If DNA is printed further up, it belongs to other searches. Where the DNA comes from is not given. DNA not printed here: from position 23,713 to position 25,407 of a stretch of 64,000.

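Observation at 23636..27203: Three-gene membrane module ending in a VirD4/TraD-like ATPase with a zinc ribbon, with no other T4SS genes nearby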

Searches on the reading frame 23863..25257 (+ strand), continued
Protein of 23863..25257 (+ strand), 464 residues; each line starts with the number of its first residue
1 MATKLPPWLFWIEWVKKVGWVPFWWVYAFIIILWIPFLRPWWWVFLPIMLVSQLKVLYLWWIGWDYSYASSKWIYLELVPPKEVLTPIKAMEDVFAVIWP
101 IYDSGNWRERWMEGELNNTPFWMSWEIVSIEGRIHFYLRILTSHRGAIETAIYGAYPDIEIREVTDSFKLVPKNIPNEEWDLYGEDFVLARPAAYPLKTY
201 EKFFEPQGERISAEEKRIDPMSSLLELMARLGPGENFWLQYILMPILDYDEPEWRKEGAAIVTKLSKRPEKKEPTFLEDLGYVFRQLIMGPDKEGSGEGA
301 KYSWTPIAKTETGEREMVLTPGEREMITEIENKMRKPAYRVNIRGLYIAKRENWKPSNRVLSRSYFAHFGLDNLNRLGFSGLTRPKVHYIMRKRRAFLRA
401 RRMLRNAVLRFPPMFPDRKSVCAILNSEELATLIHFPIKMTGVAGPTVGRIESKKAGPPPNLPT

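Call 102: fold_search(model_id=the predicted structure, library=viral)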
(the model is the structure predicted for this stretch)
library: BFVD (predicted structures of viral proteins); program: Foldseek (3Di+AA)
matches with E <= 10: 447; with E <= 0.001: 7
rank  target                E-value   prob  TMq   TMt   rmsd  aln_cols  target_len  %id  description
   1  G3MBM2                6.0e-18  1.00  0.49  0.29   8.2       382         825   18  Gp156 [Bacillus phage G]
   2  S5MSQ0                3.9e-16  1.00  0.49  0.26  10.9       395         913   17  Lipid A export ATP-binding/permease protein Msb [Bacillus phage JL]
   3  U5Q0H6                3.3e-14  1.00  0.45  0.38   6.9       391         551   14  Uncharacterized protein [Bacillus phage Slash]
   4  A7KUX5                9.9e-09  1.00  0.35  0.22  11.0       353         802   11  (no name in the UniProt tables at hand)
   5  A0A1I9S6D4            3.1e-08  1.00  0.35  0.48  14.0       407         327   14  (no name in the UniProt tables at hand)
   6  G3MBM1                5.0e-06  1.00  0.34  0.30   9.8       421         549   10  Gp155 [Bacillus phage G]
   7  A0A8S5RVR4            4.2e-04  0.87  0.23  0.24  20.3       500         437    9  Component of type IV transporter system [Siphoviridae sp. ctHip2]
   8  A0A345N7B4            2.3e-02  0.47  0.13  0.24  18.9       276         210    9  (no name in the UniProt tables at hand)
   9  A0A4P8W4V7            2.6e-02  0.30  0.15  0.20  23.8       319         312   12  (no name in the UniProt tables at hand)
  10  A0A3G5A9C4            7.6e-02  0.57  0.18  0.16   7.8       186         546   12  FAD-binding oxidoreductase [Hyperionvirus sp.]
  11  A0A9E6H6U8            1.6e-01  0.20  0.11  0.12  15.6       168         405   10  (no name in the UniProt tables at hand)
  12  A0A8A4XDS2            2.0e-01  0.38  0.13  0.09   6.8       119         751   13  Nonstructural protein [Phylloscopus proregulus Ichthamaparvovirus]
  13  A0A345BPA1            2.0e-01  0.10  0.15  0.15  25.6       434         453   12  (no name in the UniProt tables at hand)
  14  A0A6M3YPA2            2.2e-01  0.11  0.11  0.20  20.4       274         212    9  Putative replication-associated protein [Cressdnaviricota sp.]
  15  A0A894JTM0            2.2e-01  0.11  0.10  0.14  10.9       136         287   13  (no name in the UniProt tables at hand)
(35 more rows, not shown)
